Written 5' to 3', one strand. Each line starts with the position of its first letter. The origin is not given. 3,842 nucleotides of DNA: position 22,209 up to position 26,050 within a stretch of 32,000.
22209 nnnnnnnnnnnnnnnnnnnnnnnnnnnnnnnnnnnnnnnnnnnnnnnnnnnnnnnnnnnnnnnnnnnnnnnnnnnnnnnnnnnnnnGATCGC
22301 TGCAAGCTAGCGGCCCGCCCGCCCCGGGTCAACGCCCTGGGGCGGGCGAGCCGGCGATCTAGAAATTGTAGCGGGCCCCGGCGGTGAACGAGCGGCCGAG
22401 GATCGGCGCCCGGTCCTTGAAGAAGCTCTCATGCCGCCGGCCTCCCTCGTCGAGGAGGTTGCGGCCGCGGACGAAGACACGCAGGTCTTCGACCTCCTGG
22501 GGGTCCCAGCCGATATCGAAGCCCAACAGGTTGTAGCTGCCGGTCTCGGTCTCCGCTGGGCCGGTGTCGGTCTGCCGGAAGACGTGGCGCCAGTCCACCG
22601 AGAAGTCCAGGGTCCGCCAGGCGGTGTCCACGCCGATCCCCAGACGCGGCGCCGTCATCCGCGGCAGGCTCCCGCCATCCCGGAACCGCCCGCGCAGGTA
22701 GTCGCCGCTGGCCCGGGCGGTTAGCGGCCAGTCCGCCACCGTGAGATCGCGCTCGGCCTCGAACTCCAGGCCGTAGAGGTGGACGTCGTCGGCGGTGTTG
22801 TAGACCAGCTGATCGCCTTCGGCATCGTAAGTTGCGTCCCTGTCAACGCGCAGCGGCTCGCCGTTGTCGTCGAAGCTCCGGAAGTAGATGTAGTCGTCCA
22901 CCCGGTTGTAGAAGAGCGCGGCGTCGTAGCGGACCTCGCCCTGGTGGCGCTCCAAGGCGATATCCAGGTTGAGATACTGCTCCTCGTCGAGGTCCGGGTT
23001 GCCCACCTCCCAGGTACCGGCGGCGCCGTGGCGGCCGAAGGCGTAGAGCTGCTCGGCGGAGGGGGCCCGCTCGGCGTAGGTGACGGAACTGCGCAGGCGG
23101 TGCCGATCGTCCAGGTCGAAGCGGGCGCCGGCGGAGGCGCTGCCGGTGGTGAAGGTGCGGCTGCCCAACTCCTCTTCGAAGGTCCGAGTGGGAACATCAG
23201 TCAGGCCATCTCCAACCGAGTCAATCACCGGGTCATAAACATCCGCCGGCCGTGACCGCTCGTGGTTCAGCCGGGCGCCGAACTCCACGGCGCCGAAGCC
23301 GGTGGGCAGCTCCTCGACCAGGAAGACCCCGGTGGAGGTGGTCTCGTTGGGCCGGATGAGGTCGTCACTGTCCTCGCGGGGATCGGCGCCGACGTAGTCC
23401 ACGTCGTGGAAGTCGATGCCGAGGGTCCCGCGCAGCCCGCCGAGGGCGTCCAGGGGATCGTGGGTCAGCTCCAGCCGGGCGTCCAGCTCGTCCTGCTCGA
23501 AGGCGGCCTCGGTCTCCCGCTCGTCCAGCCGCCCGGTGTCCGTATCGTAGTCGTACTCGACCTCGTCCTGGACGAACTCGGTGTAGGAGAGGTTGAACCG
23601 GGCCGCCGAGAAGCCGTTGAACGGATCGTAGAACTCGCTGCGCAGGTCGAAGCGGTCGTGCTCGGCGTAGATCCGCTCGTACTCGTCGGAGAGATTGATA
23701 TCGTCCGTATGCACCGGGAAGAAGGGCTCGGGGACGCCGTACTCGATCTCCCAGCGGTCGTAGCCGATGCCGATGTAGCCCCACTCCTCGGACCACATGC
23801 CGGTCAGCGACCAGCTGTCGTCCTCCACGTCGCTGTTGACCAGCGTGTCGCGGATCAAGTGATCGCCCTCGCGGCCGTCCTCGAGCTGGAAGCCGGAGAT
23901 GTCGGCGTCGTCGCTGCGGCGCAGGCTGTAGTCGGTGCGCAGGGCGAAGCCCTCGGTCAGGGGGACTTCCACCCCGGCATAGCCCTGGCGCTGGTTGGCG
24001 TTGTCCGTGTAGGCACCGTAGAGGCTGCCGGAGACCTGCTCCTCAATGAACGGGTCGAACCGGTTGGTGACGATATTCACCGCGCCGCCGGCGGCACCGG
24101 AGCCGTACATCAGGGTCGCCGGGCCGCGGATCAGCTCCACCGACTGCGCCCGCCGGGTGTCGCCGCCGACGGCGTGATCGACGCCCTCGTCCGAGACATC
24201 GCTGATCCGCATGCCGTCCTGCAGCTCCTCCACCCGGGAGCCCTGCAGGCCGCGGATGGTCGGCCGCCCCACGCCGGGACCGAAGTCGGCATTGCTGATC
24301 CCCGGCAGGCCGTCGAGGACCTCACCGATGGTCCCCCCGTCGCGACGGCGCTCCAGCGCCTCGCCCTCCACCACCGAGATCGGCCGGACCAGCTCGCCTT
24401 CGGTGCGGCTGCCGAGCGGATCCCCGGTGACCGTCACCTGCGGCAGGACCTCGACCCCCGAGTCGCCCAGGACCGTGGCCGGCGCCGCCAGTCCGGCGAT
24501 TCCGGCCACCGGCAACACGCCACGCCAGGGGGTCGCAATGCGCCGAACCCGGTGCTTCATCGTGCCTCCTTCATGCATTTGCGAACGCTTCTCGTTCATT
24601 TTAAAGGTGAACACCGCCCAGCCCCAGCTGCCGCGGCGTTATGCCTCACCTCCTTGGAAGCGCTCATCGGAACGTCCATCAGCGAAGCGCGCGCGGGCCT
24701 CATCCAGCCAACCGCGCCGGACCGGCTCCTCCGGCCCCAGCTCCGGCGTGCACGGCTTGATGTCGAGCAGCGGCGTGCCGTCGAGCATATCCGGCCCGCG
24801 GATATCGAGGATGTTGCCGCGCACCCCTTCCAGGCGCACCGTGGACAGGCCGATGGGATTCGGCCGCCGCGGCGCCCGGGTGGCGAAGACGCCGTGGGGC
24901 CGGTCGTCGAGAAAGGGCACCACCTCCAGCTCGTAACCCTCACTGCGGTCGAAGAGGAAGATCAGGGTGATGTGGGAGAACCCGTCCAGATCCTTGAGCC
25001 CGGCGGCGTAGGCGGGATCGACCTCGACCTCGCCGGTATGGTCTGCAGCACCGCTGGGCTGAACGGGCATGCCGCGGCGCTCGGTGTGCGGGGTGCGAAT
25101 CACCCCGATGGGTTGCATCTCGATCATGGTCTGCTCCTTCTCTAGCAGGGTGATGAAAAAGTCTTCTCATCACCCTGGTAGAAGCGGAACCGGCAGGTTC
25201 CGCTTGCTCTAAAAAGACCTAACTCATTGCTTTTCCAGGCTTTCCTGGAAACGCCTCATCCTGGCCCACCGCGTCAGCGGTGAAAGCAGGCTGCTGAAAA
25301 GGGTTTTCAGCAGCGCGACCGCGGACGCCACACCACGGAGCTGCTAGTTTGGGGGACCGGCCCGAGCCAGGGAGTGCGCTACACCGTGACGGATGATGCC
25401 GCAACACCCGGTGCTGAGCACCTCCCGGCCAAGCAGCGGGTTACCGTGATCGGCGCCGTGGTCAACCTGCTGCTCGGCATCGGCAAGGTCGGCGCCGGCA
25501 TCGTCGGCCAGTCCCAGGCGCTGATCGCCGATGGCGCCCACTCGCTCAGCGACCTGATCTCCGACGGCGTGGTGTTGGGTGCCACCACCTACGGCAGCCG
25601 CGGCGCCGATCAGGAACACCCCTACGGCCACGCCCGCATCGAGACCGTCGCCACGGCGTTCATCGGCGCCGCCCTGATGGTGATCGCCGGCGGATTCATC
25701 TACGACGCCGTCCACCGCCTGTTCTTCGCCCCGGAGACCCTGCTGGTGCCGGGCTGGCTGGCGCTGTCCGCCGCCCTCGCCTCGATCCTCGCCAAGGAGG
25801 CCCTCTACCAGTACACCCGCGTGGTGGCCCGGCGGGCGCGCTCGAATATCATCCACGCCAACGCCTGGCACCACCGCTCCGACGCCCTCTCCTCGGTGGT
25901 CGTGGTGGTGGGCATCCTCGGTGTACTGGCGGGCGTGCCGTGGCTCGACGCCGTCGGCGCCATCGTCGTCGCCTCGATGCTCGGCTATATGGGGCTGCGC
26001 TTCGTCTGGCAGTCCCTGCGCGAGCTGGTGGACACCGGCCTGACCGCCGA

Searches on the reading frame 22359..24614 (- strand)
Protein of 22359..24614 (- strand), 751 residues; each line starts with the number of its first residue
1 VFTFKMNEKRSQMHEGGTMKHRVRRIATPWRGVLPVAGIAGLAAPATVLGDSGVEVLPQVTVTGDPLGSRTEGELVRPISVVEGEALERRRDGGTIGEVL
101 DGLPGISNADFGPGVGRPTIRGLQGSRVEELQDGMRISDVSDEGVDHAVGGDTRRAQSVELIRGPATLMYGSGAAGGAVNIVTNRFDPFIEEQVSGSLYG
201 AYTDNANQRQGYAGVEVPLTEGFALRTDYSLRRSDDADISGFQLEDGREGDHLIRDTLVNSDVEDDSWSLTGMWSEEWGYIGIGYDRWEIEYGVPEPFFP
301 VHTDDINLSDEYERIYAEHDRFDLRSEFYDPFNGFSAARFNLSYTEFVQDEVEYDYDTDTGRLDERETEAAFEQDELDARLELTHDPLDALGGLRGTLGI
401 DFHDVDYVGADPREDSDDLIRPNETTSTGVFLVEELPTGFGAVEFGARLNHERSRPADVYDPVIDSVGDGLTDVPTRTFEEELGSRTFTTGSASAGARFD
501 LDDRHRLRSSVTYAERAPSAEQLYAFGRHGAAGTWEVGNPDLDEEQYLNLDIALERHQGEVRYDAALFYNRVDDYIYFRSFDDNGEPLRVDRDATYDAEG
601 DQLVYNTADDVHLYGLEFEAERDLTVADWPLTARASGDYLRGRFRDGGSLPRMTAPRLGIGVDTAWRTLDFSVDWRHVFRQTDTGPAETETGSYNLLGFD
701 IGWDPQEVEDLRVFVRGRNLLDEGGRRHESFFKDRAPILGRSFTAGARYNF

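Call 7: search_protein_families(library=pfam, proteins=[window:22359-24614:-])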
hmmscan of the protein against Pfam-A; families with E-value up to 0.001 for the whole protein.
window:22359-24614:- (751 aa): 2 families
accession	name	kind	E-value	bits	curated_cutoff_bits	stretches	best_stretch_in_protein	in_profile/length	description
PF00593.30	TonB_dep_Rec_b-barrel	-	2.3e-28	100.7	27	1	307-720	46-436/436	TonB dependent receptor-like, beta-barrel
PF07715.20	Plug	-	1.5e-17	64.4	23.9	1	77-178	7-107/107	TonB-dependent Receptor Plug Domain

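Call 8: search_protein_families(library=ncbifam, proteins=[window:22359-24614:-])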
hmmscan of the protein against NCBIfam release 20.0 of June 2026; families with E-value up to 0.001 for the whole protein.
window:22359-24614:- (751 aa): 19 families
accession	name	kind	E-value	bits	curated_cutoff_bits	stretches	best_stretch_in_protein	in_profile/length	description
NF038289.1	Zn_piracy_ZnuD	exception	5.4e-81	273.2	950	1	53-751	26-685/685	zinc piracy TonB-dependent receptor ZnuD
TIGR01786.1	TonB-hemlactrns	subfamily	2.2e-32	112.2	323.75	2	407-751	383-719/719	TonB-dependent hemoglobin/transferrin/lactoferrin family receptor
TIGR01785.1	TonB-hemin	subfamily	1.2e-31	109.9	316.85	1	76-751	19-677/677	TonB-dependent heme/hemoglobin receptor family protein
TIGR01779.1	TonB-B12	equivalog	8.1e-18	64.3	599.7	2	57-197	28-167/614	TonB-dependent vitamin B12 receptor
TIGR01783.1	TonB-siderophor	subfamily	8.3e-17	61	223.5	2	79-370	6-284/649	TonB-dependent siderophore receptor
NF007926.1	PRK10641.1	equivalog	3.2e-15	55.7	836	1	76-242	45-219/617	TonB-dependent vitamin B12 receptor BtuB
TIGR01778.1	TonB-copper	equivalog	6.3e-11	41.7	472.45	2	97-189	18-113/637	TonB-dependent copper receptor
NF010051.0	PRK13528.1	subfamily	2.4e-10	39.3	583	1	157-239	145-231/727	FepA family TonB-dependent siderophore receptor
NF010048.1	PRK13524.1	subfamily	2e-09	36.5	493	1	157-231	149-224/744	FepA family TonB-dependent siderophore receptor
NF010010.0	PRK13483.1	equivalog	2.8e-09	35.5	927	1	79-219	54-199/660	ligand-gated channel protein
TIGR01782.1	TonB-Xanth-Caul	subfamily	2e-08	33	310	1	496-751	590-868/868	TonB-dependent receptor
NF050067.1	TonBEntbctnRecCfrA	equivalog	5.2e-07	28.3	1200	0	157-187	131-161/698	TonB-dependent ferric enterobactin receptor CfrA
NF010012.0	PRK13486.1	equivalog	8.5e-07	27.7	924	1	119-185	87-159/696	TonB-dependent receptor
NF010038.0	PRK13513.1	equivalog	1e-06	27.6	942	1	79-250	56-234/659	ligand-gated channel protein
NF049944.1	TonB_dep_PUIUD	equivalog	1.3e-06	27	850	0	498-625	448-559/686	TonB-dependent receptor, PUIUD motif-type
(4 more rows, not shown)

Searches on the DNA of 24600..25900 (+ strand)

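Call 4: search_rna_families(source=window, start=24600, end=25900, threshold=evalue, max_evalue=10, show_alignments=3)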
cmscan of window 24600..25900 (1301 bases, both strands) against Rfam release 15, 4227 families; matches with E-value up to 10: 6.
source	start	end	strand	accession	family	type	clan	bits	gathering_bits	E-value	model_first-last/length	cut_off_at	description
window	25125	25198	-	RF00844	mir-67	Gene; miRNA;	-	19.6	53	0.23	1-84/84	no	mir-67 microRNA precursor family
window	25143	25180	+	RF00218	SNORD46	Gene; snRNA; snoRNA; CD-box;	CL00061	19.3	40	0.36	1-104/104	no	Small nucleolar RNA SNORD46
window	25550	25616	-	RF04298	mir-36_2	Gene; miRNA;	CL00088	16.2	46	6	1-65/65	no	mir-36_2 microRNA precursor family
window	25450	25531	+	RF00305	snoZ248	Gene; snRNA; snoRNA; CD-box;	-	16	120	6.4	1-137/137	no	Small nucleolar RNA Z248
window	25134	25180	+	RF04336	Plastid-petD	Intron;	-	14.6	65.5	9.3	1-47/47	no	Plastid-petD group II-D5 intron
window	25258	25284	-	RF01687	Acido-Lenti-1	Gene; sRNA;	-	14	37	3.2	1-46/46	no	Acido-Lenti-1 RNA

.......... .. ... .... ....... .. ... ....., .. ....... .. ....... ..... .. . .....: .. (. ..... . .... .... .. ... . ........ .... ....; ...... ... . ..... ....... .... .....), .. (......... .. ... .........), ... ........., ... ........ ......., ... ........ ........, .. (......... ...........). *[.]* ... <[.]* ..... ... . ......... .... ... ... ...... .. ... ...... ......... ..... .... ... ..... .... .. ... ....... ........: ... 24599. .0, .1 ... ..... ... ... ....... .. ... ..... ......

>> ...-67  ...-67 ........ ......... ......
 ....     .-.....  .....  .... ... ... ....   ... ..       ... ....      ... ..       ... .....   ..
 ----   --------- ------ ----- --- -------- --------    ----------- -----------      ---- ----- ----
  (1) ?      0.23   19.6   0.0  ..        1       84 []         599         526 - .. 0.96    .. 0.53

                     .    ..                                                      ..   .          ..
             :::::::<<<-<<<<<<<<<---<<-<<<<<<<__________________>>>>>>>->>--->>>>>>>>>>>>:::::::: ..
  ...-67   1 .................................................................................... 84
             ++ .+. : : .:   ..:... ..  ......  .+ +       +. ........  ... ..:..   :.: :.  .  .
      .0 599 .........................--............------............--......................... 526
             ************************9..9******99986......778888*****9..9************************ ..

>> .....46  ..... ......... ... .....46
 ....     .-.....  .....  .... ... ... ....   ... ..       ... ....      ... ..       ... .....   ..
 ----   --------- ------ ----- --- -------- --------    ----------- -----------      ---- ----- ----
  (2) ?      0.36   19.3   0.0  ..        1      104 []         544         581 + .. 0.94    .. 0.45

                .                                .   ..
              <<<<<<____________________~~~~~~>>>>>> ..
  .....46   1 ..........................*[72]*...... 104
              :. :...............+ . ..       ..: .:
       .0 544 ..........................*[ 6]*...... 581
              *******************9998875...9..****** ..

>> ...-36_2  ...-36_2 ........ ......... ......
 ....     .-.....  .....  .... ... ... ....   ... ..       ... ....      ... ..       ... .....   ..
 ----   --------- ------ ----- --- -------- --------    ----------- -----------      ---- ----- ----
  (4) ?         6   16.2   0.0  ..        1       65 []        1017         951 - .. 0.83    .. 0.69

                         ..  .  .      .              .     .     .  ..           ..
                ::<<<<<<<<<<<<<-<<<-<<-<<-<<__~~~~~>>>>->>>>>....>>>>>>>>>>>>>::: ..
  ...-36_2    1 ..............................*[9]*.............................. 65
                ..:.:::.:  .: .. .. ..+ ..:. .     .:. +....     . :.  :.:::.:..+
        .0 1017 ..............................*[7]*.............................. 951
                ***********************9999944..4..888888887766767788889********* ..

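Call 77: search_dna_similar(query=window:25128-25385:+, collection=plasmids, mode=distant, max_evalue=0.01, max_rows=10)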
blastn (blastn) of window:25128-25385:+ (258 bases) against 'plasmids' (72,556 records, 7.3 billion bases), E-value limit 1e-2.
No match.

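Call 78: search_dna_similar(query=window:25128-25385:+, collection=phages, mode=distant, max_evalue=0.01, max_rows=10)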
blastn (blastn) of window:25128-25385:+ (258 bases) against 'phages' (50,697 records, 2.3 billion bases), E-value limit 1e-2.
No match.

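Call 88: search_rna_families(sources=[L056, L064, L066, L072, L074, L055], threshold=gathering)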
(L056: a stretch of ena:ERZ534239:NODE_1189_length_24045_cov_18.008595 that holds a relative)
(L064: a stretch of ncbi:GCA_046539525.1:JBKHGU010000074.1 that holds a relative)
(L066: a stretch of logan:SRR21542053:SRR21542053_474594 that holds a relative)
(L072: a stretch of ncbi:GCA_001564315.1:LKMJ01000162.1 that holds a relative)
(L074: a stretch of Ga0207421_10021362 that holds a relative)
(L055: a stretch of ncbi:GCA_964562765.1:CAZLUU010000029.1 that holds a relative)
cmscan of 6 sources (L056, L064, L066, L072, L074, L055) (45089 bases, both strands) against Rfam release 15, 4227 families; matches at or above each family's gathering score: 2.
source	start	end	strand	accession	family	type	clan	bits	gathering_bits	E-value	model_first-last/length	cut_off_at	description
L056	6143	6310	+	RF00174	Cobalamin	Cis-reg; riboswitch;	CL00101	56.1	31.5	2.1e-11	45-169/189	no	Cobalamin riboswitch aptamer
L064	5134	5298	+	RF00174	Cobalamin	Cis-reg; riboswitch;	CL00101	51.5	31.5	4.3e-10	45-169/189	no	Cobalamin riboswitch aptamer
